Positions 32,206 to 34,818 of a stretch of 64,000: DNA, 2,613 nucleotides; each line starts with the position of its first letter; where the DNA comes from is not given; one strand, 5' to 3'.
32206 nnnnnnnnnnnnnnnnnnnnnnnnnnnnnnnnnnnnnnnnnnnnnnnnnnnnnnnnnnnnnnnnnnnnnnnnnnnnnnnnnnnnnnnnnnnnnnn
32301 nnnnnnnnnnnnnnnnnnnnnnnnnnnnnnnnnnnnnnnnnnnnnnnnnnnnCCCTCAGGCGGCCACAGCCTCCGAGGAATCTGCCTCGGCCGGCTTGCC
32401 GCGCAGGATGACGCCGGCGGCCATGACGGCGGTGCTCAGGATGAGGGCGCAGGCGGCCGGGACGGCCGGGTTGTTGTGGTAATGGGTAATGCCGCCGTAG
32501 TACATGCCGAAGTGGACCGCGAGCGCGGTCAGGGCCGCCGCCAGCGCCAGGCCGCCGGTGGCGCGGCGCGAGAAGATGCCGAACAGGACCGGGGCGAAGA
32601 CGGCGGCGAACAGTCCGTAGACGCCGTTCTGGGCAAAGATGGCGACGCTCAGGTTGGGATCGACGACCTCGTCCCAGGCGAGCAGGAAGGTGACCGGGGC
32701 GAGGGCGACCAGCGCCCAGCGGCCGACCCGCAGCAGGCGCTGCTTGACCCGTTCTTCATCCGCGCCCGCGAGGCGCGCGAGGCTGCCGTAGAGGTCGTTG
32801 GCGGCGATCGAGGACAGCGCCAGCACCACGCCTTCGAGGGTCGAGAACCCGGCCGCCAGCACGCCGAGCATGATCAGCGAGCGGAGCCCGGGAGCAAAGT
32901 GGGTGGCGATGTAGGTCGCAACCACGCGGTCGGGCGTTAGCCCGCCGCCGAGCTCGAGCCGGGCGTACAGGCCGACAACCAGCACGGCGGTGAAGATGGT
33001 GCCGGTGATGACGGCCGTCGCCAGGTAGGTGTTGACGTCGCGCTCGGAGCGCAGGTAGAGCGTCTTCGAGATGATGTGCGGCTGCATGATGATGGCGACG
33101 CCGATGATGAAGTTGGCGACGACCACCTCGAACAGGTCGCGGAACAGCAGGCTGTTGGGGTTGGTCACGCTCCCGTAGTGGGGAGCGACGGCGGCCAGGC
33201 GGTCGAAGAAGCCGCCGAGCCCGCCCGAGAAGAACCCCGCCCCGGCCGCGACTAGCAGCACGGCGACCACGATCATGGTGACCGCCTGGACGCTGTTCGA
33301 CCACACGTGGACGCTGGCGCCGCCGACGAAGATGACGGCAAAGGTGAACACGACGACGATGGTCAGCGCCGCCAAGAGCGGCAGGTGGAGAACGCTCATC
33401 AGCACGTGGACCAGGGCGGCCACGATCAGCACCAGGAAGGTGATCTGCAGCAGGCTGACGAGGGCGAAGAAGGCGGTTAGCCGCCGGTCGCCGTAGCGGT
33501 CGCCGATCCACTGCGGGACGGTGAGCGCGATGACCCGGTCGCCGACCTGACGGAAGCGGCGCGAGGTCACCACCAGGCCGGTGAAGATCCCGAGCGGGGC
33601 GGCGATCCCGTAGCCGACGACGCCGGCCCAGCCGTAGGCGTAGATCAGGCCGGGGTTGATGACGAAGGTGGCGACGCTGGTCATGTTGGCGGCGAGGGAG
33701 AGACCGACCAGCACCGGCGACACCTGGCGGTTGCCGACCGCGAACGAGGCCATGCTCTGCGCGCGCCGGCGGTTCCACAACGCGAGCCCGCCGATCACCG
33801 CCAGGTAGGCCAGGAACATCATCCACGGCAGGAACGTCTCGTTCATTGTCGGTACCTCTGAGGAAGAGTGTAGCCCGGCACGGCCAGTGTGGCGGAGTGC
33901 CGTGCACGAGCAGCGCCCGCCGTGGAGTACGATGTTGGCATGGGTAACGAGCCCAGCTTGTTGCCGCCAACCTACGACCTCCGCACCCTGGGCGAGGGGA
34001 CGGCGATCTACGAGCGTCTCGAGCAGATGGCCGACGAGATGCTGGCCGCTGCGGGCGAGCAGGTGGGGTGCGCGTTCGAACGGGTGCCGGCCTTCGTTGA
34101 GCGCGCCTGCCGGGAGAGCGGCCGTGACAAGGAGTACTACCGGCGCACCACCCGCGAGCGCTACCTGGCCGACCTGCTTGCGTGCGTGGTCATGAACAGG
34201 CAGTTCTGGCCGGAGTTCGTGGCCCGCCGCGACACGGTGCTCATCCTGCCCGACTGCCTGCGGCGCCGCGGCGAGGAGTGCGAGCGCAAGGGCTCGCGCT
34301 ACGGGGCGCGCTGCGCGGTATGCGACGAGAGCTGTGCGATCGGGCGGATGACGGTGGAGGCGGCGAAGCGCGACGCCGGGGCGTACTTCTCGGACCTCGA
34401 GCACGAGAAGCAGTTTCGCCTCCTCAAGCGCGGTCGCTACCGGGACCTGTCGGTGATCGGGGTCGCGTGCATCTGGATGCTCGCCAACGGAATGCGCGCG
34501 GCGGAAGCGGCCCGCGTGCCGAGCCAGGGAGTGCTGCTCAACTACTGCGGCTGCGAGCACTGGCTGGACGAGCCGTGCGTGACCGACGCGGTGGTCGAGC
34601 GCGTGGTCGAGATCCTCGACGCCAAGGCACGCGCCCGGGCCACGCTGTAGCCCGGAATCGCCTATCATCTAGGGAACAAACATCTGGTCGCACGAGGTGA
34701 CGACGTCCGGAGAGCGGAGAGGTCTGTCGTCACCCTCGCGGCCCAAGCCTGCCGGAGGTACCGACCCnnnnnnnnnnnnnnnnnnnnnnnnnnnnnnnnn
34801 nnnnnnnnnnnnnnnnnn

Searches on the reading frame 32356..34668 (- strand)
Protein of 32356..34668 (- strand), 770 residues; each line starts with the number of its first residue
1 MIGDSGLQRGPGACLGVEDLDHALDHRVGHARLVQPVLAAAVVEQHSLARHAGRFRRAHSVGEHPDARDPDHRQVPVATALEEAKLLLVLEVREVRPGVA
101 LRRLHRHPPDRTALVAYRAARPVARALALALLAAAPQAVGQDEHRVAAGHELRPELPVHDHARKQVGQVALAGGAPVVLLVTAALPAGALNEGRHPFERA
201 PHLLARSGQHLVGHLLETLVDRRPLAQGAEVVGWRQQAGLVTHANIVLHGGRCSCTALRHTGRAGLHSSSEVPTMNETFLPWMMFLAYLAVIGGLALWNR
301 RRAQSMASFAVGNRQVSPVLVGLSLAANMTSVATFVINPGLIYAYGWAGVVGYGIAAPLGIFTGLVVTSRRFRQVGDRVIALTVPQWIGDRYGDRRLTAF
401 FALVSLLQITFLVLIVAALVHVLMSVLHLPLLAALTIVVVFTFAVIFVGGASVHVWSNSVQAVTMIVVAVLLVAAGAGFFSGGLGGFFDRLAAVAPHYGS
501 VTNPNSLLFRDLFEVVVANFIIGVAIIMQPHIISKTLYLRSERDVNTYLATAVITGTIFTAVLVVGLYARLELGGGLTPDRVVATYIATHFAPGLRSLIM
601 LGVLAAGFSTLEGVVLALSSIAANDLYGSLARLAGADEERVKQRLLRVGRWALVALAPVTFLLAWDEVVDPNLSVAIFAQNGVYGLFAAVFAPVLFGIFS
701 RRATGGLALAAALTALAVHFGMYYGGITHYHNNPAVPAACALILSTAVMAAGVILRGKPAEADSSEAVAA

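Call 11: search_protein_families(library=pfam, proteins=[window:32356-34668:-])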
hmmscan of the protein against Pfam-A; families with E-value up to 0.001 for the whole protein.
window:32356-34668:- (770 aa): 1 family
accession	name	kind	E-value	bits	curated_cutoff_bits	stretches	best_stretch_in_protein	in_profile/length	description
PF00474.23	SSF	-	1.2e-31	110.4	22.8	1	309-713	1-404/406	Sodium:solute symporter family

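Call 80: search_protein_families(library=padloc, proteins=[window:32356-34668:-], max_evalue=0.001)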
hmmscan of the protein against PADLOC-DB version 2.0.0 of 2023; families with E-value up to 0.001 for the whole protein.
window:32356-34668:- (770 aa): 0 families
